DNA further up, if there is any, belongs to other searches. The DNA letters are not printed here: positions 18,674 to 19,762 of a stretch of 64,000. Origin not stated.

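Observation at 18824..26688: Ten-gene same-strand array built from only two secreted protein families (7 large + 3 small paralogs)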

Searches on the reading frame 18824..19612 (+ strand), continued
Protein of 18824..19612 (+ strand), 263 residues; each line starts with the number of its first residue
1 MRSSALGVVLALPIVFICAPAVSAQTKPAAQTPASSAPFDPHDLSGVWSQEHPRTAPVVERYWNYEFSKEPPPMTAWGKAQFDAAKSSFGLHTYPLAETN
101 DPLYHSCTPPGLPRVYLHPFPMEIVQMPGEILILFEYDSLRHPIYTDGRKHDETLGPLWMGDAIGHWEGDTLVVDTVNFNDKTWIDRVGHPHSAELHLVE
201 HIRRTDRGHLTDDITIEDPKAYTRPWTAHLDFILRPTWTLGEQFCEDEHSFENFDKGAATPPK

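Call 29: fold_search(model_id=the predicted structure, library=pdb)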
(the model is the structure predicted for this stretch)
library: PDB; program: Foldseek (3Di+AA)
matches with E <= 10: 1105; with E <= 0.001: 0
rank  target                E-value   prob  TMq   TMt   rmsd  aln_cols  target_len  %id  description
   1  7ry5_AAA              2.4e-03  1.00  0.33  0.57   7.0       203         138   10  Cellular Retinoic Acid Binding Protein II with Bound Inhibitor 4-[6-({4-[(fluorosulfonyl)oxy]phenyl}ethynyl)-4,4-dim (released 2021-12-15)
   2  6z2z                  2.6e-03  1.00  0.33  0.55   6.4       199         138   10  M2 mutant (R111K:Y134F:T54V:R132Q:P39Y:R59Y) of human cellular retinoic acid binding protein II - 2a conjugate (released 2021-06-02)
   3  6noe                  2.7e-03  1.00  0.33  0.57   7.0       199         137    9  Crystal Structure of the All-Trans Retinal-Bound R111K:Y134F:T54V:R132Q:P39Y:R59Y:L121E:I63D Mutant of Human Cellular Re (released 2019-01-30)
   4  6mop                  3.0e-03  1.00  0.34  0.57   6.4       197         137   11  Crystal Structure of the All-trans Retinal-Bound R111K:Y134F:T54V:R132Q:P39Y:R59Y:L121E Mutant of Human Cellular Retinoi (released 2019-01-09)
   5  6e6m_A                3.2e-03  1.00  0.33  0.57   6.8       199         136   12  Crystal structure of human cellular retinol-binding protein 1 in complex with cannabidiorcin (CBDO) (released 2019-02-13)
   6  4m7m                  3.6e-03  1.00  0.35  0.60   6.5       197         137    9  Crystal structure of the R111K:R132Q:Y134F:T54V:R59W:A32W mutant of the Cellular Retinoic Acid Binding Protein Type II i (released 2013-10-09)
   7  6moq                  3.6e-03  1.00  0.34  0.59   6.7       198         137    8  Crystal Structure of the All-trans Retinal-Bound R111K:Y134F:T54V:R132Q:P39Y:R59Y:L121W Mutant of Human Cellular Retinoi (released 2019-01-09)
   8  6mov                  4.0e-03  1.00  0.35  0.61   6.2       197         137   11  Crystal Structure of the All-trans Retinal bound R111K:Y134F:T54V:R132Q:P39Y:R59Y:L121Q Human Cellular Retinoic Acid Bin (released 2019-01-09)
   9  4qgw_A                4.7e-03  1.00  0.33  0.55   6.6       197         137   11  Crystal structure of the R132K:R111L:L121D mutant of Cellular Retinoic Acid Binding ProteinII complexed with a synthet (released 2015-01-28)
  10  4ybp                  5.0e-03  1.00  0.34  0.57   6.5       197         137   11  Crystal structure of the R111K:Y134F:T54V:R132Q:P39Q:R59Y mutant of human cellular retinoic acid binding proteinii with  (released 2016-02-24)
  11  4qgv_A                5.0e-03  1.00  0.32  0.53   6.9       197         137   12  Crystal structure of the R132K:R111L mutant of Cellular Retinoic Acid Binding ProteinII complexed with a synthetic lig (released 2015-01-28)
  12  6e6m_B                5.3e-03  1.00  0.33  0.57   6.7       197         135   12  Crystal structure of human cellular retinol-binding protein 1 in complex with cannabidiorcin (CBDO) (released 2019-02-13)
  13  6mox                  5.3e-03  1.00  0.33  0.56   7.1       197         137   10  Crystal Structure of the All-trans Retinal-Bound R111K:Y134F:T54V:R132Q:P39Q:R59Y:L121E Human Cellular Retinoic Acid Bin (released 2019-01-09)
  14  6mor                  5.9e-03  1.00  0.34  0.59   7.0       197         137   10  Crystal Structure of the All-Trans Retinal-Bound R111K:Y134F:T54V:R132Q:P39Y:R59Y:L121Y Mutant of Human Cellular Retinoi (released 2019-01-09)
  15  4i9s                  5.9e-03  0.99  0.32  0.53   6.9       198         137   11  Crystal Structure of the R111K:R132L:Y134F:T54V:R59W Mutant of the Cellular Retinoic Acid Binding Protein Type II in Com (released 2013-10-09)
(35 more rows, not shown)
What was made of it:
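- On Calycin superfamily, for A: The best PDB matches are CRABP/FABP, but at E = 2e-3 and a target-normalised TM of about 0.6 (call 29).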

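Call 39: search_protein_families(library=pfam, proteins=[L064:9086-10300:+, L030:14690-17797:-, L042:3111-4181:+, L082:7238-8305:-, L009:8372-9565:+, L024:6315-7619:-, L025:10877-12064:+, L025:18342-18851:+, L042:1760-2878:-, L033:10766-11965:+], max_evalue=0.001)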
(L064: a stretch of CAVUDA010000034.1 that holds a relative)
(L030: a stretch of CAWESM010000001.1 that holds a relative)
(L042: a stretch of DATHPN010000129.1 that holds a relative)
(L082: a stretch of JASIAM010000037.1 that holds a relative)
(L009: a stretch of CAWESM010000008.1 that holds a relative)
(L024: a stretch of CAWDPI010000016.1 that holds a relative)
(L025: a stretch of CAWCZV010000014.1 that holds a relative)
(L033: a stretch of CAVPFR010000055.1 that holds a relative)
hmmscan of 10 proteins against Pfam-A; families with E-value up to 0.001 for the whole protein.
L064:9086-10300:+ (405 aa): 1 family
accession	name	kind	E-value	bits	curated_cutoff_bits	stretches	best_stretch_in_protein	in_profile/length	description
PF01436.27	NHL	-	7.6e-07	29.3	20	0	284-303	9-28/28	NHL repeat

L030:14690-17797:- (1036 aa): 6 families
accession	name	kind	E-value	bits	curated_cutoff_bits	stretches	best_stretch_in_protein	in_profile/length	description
PF25183.1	OMP_b-brl_4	-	8.4e-159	531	30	1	286-1021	1-723/838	Outer membrane beta barrel domain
PF13620.12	CarboxypepD_reg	-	5.3e-21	75.2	32.3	1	64-145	1-82/82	Carboxypeptidase regulatory-like domain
PF00593.30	TonB_dep_Rec_b-barrel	-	7.4e-07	29.8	27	1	451-742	10-238/436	TonB dependent receptor-like, beta-barrel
PF07715.20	Plug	-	3.8e-05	24.6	23.9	1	184-282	21-107/107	TonB-dependent Receptor Plug Domain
PF13715.12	CarbopepD_reg_2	-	4e-05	24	32.2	1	65-146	1-76/88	CarboxypepD_reg-like domain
PF17210.9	SdrD_B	-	0.00038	21.1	29.7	1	70-127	17-75/112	SdrD B-like domain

L042:3111-4181:+ (357 aa): 1 family
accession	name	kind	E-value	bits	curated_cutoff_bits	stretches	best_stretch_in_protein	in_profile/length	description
PF04909.20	Amidohydro_2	-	7.6e-26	92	26.4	1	56-353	1-288/289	Amidohydrolase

L082:7238-8305:- (356 aa): 2 families
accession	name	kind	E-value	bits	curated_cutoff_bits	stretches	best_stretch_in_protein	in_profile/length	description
PF00753.33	Lactamase_B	-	2.7e-14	54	22.7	1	127-266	13-163/196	Metallo-beta-lactamase superfamily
PF19583.5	ODP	-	2.1e-05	24.9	27.2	1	127-256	10-139/194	ODP family beta lactamase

L009:8372-9565:+ (398 aa): 3 families
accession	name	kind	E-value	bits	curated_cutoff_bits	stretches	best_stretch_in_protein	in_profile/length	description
PF00072.30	Response_reg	-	1.1e-28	100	30.2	1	15-127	1-111/111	Response regulator receiver domain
PF00512.31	HisKA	-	6.2e-12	45.8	26.9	1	170-234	1-64/66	His Kinase A (phospho-acceptor) domain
PF02518.31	HATPase_c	-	1.1e-09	39.1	26.4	1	281-388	1-108/111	Histidine kinase-, DNA gyrase B-, and HSP90-like ATPase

L024:6315-7619:- (435 aa): 2 families
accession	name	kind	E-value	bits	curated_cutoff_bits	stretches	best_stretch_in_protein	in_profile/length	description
PF00174.25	Oxidored_molyb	-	3.8e-47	160.4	24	1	122-284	1-165/169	Oxidoreductase molybdopterin binding domain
PF03404.22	Mo-co_dimer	-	3.3e-12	47.1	22.7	1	311-404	9-120/138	Mo-co oxidoreductase dimerisation domain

L025:10877-12064:+ (396 aa): 0 families

L025:18342-18851:+ (170 aa): 0 families

L042:1760-2878:- (373 aa): 1 family
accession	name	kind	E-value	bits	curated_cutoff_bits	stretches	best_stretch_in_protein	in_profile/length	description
PF08450.18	SGL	-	1.3e-35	123.6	26.3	1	72-356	2-244/246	SMP-30/Gluconolactonase/LRE-like region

L033:10766-11965:+ (400 aa): 1 family
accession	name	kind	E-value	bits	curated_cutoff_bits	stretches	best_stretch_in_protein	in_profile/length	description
PF02276.23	CytoC_RC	-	8.4e-12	45.5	22.4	1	41-143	41-142/310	Photosynthetic reaction centre cytochrome C subunit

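Call 43: search_solved_structures(query=A5, max_evalue=10, show_alignments=3)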
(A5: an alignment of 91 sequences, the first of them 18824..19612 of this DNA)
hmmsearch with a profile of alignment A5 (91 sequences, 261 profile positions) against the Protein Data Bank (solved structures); distinct sequences matched with E-value up to 10: 0.

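Call 44: search_protein_families(library=pfam, alignment_id=A5, max_evalue=1)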
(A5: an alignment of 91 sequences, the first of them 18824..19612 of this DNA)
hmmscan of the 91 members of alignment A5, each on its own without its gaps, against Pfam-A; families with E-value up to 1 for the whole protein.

A. member 1, window:18824-19612:+ (263 aa): 1 family
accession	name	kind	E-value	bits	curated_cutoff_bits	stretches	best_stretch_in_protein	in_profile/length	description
PF11021.13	DUF2613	-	0.12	12.9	22.1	1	4-36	10-44/55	Protein of unknown function (DUF2613)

B. families by the number of members that match (of 91 scanned): 20 families
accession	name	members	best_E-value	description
PF07265.16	TAP35_44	1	0.00012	Tapetum specific protein TAP35/TAP44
PF13663.11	DUF4148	1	0.013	Domain of unknown function (DUF4148)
PF09865.15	DUF2092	1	0.11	Predicted periplasmic protein (DUF2092)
PF11021.13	DUF2613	1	0.12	Protein of unknown function (DUF2613)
PF21247.3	Fic-like_C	1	0.12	Filamentation induced by cAMP protein Fic-like, C-terminal domain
PF24267.1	HVO_1552_C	1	0.13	HVO_1552, C-terminal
PF08378.17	NERD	1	0.15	Nuclease-related domain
PF20513.3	UBact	1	0.16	Prokaryotic ubiquitin-like protein UBact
PF20822.2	Cmr2_hel_dom1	1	0.17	CRISPR RNA silencing complex Cmr2 subunit, first helical domain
PF19266.4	CIS_tube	1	0.17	Contractile injection system tube protein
PF10281.14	Ish1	1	0.19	Putative nuclear envelope organisation protein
PF08139.17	LPAM_1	1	0.2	Prokaryotic membrane lipoprotein lipid attachment site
PF07076.17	DUF1344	1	0.24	Protein of unknown function (DUF1344)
PF04956.18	TrbC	1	0.26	TrbC/VIRB2 pilin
PF09962.14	DUF2196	1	0.26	Uncharacterized conserved protein (DUF2196)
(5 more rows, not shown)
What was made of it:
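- One member gave a weak DUF2092 (LolA-like) hit at E = 0.11 (call 44).
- Tried and rejected: A Pfam scan of 91 diverse A members found nothing (call 44).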

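Call 47: search_solved_structures(query=L064:9086-10300:+, max_evalue=0.01, show_alignments=1)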
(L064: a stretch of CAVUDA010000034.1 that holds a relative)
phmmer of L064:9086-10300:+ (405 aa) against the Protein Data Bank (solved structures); distinct sequences matched with E-value up to 0.01: 9.
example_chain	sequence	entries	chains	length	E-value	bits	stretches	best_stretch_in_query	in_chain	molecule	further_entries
6d69_A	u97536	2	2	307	4.8e-10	42.2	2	282-401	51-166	NHL Repeat Region of D. melanogaster Thin | Thin, isoform D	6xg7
7qrx_A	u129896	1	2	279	1.5e-07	34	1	283-401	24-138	E3 ubiquitin-protein ligase TRIM71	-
9jur_A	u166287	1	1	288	1.7e-07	33.8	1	283-401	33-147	E3 ubiquitin-protein ligase TRIM71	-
8j72_A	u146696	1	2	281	1.8e-07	33.7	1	283-401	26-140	E3 ubiquitin-protein ligase TRIM71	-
6fpt_A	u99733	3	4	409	2.4e-07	33.3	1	284-401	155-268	E3 ubiquitin-protein ligase TRIM71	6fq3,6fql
7qrw_A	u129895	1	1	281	6.3e-05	25.3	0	354-401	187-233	Isoform 4 of Tripartite motif-containing protein 3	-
7b96_A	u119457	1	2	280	0.00016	24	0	348-401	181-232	Isoform 2 of Tripartite motif-containing protein 2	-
7qrv_A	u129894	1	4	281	0.00019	23.7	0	350-401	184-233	Tripartite motif-containing protein 2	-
7b2r_A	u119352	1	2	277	0.00021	23.6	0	348-401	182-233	Tripartite motif-containing protein 2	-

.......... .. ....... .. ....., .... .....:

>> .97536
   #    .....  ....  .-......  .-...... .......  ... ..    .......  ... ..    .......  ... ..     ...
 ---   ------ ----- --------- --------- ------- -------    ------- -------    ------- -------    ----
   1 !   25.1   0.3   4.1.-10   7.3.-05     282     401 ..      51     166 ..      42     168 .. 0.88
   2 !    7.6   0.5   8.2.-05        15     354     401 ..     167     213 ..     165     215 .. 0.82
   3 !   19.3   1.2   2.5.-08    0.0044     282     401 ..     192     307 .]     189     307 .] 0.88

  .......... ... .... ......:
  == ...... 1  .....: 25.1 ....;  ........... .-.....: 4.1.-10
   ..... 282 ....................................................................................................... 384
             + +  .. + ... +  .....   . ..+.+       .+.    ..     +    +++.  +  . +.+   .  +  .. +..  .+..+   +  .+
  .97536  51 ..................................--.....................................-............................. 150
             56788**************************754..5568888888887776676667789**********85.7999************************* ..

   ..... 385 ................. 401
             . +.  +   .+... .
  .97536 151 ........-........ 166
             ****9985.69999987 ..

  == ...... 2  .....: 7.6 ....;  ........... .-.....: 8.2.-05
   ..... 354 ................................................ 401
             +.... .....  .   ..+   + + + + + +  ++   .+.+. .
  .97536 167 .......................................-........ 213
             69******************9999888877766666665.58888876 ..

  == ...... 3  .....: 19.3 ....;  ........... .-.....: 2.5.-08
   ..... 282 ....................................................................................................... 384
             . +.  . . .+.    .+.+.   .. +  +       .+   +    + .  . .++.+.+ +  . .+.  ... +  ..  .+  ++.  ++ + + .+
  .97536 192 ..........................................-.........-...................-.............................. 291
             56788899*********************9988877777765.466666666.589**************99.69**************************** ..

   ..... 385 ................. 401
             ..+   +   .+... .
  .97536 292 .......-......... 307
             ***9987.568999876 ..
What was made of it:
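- Tried and rejected: The PDB search returns only generic NHL repeats of the TRIM71/Thin kind (call 47).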

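Call 61: search_protein_families(library=pfam, alignment_id=A6, max_evalue=0.00001)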
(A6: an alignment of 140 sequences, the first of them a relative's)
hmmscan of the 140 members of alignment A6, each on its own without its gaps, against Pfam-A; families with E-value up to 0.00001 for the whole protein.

A. member 1, L062:5753-6853:- (367 aa): 2 families
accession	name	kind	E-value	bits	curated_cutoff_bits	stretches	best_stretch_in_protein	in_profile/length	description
PF13378.12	MR_MLE_C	-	2.8e-51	174.7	29.4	1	155-360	2-219/219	Enolase C-terminal domain-like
PF02746.21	MR_MLE_N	-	2.9e-14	53.7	22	1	14-133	4-117/117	Mandelate racemase / muconate lactonizing enzyme, N-terminal domain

B. families by the number of members that match (of 140 scanned): 116 families (the first 25 are shown)
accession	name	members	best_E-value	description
PF01436.27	NHL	11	1.2e-26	NHL repeat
PF08450.18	SGL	7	7e-38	SMP-30/Gluconolactonase/LRE-like region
PF17170.10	DUF5128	7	1.7e-10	6-bladed beta-propeller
PF13620.12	CarboxypepD_reg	5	9e-22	Carboxypeptidase regulatory-like domain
PF00753.33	Lactamase_B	5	1.8e-17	Metallo-beta-lactamase superfamily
PF00034.26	Cytochrom_C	5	1.3e-15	Cytochrome c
PF13442.11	Cytochrome_CBB3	5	8.5e-11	Cytochrome C oxidase, cbb3-type, subunit III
PF02518.31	HATPase_c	4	2.5e-27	Histidine kinase-, DNA gyrase B-, and HSP90-like ATPase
PF00512.31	HisKA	4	5.1e-12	His Kinase A (phospho-acceptor) domain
PF13715.12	CarbopepD_reg_2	4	1.4e-08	CarboxypepD_reg-like domain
PF25183.1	OMP_b-brl_4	3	9e-26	Outer membrane beta barrel domain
PF02276.23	CytoC_RC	3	4.3e-13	Photosynthetic reaction centre cytochrome C subunit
PF00583.31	Acetyltransf_1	3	1.3e-12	Acetyltransferase (GNAT) family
PF13508.13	Acetyltransf_7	3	1.3e-11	Acetyltransferase (GNAT) domain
PF12796.13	Ank_2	2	8.9e-68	Ankyrin repeats (3 copies)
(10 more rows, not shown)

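Call 70: search_protein_families(library=ncbifam, proteins=[L064:9086-10300:+], max_evalue=0.1)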
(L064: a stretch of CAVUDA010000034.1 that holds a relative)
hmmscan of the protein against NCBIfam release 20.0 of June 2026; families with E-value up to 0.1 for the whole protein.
L064:9086-10300:+ (405 aa): 3 families
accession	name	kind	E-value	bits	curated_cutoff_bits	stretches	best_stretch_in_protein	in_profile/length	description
NF035926.1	scyF_NHL_VPEP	equivalog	1.5e-15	57.2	350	2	285-401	160-273/376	scytonemin biosynthesis PEP-CTERM protein ScyF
NF047780.1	LIC12708_fam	subfamily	0.0019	17.2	150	0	286-313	65-92/391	LIC_12708 family protein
NF007976.1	PRK10700.1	equivalog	0.044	12.9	290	1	170-244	108-182/291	23S rRNA pseudouridine(2605) synthase RluB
